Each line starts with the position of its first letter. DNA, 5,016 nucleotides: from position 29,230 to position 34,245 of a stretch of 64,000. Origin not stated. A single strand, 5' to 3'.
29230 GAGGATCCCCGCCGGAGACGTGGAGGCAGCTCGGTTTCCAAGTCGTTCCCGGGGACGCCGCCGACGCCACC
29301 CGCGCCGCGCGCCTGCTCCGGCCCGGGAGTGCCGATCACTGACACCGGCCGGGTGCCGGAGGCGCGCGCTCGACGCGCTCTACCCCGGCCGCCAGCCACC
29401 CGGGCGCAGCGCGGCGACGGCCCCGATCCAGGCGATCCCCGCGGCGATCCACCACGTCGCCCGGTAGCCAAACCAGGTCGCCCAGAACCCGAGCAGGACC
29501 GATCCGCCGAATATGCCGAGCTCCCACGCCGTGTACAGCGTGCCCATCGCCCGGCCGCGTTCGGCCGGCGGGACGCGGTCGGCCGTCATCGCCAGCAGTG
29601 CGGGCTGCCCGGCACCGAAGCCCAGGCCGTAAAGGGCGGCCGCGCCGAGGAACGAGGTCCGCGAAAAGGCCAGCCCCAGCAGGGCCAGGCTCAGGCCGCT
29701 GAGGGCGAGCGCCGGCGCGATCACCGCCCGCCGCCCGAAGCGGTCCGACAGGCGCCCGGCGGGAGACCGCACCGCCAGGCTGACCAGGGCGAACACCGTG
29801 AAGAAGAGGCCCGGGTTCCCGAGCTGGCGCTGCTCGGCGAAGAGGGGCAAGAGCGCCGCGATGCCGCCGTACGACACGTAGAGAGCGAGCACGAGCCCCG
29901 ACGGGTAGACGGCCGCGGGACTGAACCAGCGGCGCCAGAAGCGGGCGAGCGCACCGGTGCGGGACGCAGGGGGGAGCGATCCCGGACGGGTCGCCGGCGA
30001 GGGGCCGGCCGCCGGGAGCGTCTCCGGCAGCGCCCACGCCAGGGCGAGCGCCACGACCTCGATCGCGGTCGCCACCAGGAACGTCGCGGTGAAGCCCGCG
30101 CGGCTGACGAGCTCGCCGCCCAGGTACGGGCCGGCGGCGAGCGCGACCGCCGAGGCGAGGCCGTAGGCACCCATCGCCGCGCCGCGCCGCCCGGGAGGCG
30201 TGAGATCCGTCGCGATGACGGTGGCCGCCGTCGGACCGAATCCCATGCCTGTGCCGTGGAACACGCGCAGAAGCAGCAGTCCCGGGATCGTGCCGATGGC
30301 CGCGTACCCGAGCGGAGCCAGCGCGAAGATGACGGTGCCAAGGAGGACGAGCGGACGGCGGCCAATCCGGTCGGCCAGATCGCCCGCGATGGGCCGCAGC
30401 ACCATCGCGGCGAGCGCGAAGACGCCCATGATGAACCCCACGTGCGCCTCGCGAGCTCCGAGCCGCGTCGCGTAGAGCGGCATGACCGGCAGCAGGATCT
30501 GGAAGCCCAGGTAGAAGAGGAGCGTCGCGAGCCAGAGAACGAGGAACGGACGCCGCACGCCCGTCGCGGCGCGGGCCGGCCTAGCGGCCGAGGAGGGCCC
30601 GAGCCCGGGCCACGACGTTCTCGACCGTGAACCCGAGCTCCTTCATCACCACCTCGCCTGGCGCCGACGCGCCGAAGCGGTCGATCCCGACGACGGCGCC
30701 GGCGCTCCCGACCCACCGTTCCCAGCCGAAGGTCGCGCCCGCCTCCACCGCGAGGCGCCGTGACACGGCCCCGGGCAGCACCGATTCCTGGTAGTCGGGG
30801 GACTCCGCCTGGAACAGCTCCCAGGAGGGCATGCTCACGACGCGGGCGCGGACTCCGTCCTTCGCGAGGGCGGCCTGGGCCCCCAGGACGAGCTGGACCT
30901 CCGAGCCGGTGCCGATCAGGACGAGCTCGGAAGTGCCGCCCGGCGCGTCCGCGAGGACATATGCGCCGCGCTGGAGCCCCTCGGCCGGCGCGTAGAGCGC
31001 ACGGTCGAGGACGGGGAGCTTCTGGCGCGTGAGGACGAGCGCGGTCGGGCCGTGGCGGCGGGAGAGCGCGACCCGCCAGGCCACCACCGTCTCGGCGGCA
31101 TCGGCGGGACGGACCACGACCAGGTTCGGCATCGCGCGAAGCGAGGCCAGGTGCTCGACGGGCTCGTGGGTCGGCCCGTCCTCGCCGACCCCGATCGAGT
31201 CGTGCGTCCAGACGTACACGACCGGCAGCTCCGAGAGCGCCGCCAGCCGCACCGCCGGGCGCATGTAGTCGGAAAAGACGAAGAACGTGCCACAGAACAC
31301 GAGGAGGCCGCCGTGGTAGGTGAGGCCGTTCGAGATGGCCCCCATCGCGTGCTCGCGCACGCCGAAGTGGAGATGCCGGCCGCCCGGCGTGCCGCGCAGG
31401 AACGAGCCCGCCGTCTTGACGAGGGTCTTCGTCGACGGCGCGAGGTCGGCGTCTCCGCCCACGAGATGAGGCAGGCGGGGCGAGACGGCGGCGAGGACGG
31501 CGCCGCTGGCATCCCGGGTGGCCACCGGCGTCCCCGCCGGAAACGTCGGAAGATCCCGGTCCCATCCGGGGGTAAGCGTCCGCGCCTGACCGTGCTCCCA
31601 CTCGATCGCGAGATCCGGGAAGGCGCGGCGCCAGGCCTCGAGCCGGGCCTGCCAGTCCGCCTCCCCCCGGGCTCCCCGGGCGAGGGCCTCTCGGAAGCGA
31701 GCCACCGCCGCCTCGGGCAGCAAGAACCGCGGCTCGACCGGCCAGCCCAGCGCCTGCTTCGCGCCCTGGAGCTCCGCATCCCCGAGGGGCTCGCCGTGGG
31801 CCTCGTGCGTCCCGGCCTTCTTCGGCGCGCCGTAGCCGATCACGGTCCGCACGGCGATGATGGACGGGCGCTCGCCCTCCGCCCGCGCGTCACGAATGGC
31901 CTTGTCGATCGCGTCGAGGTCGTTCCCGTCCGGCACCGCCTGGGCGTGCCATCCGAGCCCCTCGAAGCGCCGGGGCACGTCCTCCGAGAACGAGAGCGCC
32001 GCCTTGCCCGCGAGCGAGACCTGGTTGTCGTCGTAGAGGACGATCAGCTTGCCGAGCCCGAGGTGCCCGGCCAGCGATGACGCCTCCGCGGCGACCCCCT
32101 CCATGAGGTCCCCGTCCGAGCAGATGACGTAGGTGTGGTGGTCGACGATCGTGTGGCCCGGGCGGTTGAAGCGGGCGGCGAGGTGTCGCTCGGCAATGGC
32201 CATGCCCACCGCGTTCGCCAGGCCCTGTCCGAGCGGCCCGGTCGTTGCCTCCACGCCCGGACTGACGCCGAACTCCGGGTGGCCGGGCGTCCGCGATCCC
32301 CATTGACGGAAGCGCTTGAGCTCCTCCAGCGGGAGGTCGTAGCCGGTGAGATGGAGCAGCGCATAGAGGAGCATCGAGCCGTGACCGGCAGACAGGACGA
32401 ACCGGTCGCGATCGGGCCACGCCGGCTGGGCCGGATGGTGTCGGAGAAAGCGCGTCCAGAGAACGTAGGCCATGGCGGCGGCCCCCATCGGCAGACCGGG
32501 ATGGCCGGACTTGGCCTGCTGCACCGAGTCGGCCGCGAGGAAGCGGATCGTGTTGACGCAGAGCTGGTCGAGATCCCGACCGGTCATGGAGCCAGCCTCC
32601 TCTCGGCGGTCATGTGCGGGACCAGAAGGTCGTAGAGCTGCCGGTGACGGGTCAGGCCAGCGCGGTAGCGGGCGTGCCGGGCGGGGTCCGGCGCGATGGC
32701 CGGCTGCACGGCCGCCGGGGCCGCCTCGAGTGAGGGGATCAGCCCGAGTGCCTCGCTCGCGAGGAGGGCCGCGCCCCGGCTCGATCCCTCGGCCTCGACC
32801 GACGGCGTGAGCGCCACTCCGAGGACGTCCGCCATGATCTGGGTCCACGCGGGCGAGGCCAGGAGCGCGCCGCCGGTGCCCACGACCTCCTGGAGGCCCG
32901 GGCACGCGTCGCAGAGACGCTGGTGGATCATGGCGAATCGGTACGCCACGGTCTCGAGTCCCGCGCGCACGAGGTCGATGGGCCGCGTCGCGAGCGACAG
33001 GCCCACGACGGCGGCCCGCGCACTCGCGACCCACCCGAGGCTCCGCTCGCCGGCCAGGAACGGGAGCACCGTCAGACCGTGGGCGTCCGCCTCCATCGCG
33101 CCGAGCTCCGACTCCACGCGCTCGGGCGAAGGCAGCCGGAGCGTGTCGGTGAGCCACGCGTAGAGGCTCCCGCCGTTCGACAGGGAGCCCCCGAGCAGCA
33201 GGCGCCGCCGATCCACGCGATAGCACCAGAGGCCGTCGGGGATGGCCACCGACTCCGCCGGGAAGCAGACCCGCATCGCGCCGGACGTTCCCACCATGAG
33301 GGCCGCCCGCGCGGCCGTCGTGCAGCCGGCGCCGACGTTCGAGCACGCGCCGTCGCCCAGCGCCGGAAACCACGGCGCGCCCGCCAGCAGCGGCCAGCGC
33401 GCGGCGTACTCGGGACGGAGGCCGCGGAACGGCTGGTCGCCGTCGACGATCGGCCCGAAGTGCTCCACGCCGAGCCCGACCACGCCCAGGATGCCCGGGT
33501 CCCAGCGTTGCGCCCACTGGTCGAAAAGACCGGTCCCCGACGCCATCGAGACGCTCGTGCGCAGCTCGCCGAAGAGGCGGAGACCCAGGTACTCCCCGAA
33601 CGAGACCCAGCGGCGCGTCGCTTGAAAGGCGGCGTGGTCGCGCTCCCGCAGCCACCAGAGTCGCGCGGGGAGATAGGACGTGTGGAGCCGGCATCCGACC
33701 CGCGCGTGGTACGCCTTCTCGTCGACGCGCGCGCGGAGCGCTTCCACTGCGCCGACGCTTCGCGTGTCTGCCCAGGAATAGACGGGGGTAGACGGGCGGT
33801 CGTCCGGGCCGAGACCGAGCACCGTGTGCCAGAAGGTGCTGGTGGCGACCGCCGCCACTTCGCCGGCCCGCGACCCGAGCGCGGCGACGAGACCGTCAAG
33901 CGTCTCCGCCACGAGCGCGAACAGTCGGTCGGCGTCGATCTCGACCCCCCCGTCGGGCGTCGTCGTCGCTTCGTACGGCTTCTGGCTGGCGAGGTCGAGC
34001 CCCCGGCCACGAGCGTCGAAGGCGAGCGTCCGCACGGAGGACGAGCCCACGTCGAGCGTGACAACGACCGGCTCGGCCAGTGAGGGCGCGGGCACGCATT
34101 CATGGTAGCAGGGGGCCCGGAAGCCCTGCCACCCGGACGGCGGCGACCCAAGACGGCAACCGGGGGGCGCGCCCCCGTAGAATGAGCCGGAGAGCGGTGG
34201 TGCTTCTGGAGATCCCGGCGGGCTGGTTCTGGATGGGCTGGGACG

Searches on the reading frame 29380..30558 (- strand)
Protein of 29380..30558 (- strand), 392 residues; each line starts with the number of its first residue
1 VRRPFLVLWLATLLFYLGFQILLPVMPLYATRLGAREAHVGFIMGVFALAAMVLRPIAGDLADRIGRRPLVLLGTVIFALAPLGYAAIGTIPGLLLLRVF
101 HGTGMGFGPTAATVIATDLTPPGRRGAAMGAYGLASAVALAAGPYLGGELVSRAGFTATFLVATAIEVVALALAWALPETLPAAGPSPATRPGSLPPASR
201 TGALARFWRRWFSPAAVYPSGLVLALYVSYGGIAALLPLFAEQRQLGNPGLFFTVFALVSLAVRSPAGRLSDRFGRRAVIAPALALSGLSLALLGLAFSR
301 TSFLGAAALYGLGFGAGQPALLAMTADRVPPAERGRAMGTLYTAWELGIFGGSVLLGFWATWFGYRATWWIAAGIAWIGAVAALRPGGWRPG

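Call 10: search_protein_families(library=pfam, proteins=[window:29380-30558:-], max_evalue=0.01)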
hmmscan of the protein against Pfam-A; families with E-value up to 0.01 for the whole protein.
window:29380-30558:- (392 aa): 7 families
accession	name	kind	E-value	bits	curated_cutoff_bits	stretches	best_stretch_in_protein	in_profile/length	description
PF07690.21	MFS_1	-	1.4e-60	205.5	33.4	2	8-247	1-235/347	Major Facilitator Superfamily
PF00083.30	Sugar_tr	-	5.3e-12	45.8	22.3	2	38-180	46-194/452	Sugar (and other) transporter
PF12832.13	MFS_1_like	-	4.9e-08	32.8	25.2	1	13-369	9-371/373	MFS_1 like family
PF05977.19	MFS_3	-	9.1e-07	28.1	27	1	5-383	12-390/524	Transmembrane secretion effector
PF03209.21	PUCC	-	9.2e-06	25.4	21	1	304-359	91-147/401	PUCC protein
PF13347.12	MFS_2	-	0.00015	20.9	27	1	3-175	224-405/427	MFS/sugar transport protein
PF06609.19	TRI12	-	0.00062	18.8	23.2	1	225-317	56-146/599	Fungal trichothecene efflux pump (TRI12)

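Call 83: search_protein_families(library=padloc, proteins=[window:29380-30558:-], max_evalue=0.01)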
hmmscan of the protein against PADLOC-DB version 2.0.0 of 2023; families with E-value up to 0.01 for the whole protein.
window:29380-30558:- (392 aa): 0 families

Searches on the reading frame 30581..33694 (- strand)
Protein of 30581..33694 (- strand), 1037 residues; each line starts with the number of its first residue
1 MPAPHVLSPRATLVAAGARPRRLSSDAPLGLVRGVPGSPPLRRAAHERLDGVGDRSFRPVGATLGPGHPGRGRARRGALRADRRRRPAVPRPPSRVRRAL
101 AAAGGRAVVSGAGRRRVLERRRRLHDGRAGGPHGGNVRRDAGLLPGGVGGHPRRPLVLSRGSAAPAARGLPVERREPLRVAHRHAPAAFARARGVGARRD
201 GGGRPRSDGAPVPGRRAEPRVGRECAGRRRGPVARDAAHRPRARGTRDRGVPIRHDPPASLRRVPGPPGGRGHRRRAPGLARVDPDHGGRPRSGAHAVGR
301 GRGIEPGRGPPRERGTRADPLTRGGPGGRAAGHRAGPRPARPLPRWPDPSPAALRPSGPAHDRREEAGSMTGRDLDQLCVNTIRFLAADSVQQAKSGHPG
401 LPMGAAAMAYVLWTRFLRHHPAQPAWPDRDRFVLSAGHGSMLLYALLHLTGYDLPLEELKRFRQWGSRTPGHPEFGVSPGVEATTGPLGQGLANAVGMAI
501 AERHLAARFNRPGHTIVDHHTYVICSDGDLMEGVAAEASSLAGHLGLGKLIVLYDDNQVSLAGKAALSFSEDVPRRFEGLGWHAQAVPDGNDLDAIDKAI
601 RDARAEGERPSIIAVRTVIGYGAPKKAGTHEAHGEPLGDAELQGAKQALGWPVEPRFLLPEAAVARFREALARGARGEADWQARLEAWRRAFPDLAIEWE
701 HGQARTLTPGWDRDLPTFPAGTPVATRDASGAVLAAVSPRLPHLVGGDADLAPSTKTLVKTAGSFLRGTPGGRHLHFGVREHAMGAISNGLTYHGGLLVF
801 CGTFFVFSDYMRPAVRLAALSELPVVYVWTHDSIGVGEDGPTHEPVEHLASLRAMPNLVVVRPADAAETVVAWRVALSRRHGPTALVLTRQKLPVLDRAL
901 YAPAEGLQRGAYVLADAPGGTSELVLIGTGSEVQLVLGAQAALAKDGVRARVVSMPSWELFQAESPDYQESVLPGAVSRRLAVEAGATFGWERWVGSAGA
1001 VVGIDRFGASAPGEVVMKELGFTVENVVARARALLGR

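Call 10: search_protein_families(library=pfam, proteins=[window:30581-33694:-], max_evalue=0.01)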
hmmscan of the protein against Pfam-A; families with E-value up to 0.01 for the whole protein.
window:30581-33694:- (1037 aa): 5 families
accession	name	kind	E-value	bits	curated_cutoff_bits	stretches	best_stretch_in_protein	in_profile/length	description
PF00456.26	Transketolase_N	-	1.2e-143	478.6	22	1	376-700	2-326/334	Transketolase, thiamine diphosphate binding domain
PF02779.29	Transket_pyr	-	3.5e-53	180.3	27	1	724-894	3-173/174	Transketolase, pyrimidine binding domain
PF22613.1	Transketolase_C_1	-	8.9e-41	139.1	27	1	910-1023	1-113/113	Transketolase-like TK C-terminal domain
PF02780.25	Transketolase_C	-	1.7e-08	34.8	25.9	1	922-1027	10-124/124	Transketolase, C-terminal domain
PF13292.11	DXP_synthase_N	-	0.005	16.6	21.2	0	370-562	13-176/274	1-deoxy-D-xylulose-5-phosphate synthase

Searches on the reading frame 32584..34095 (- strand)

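Call 10: search_protein_families(library=pfam, proteins=[window:32584-34095:-], max_evalue=0.01)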
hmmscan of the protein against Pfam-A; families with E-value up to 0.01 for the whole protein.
window:32584-34095:- (503 aa): 2 families
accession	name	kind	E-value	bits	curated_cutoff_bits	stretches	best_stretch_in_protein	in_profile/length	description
PF00370.27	FGGY_N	-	7e-33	114.7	28.8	1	11-255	2-245/245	FGGY family of carbohydrate kinases, N-terminal domain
PF02782.22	FGGY_C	-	8.9e-23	81.5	27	1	268-447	5-195/198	FGGY family of carbohydrate kinases, C-terminal domain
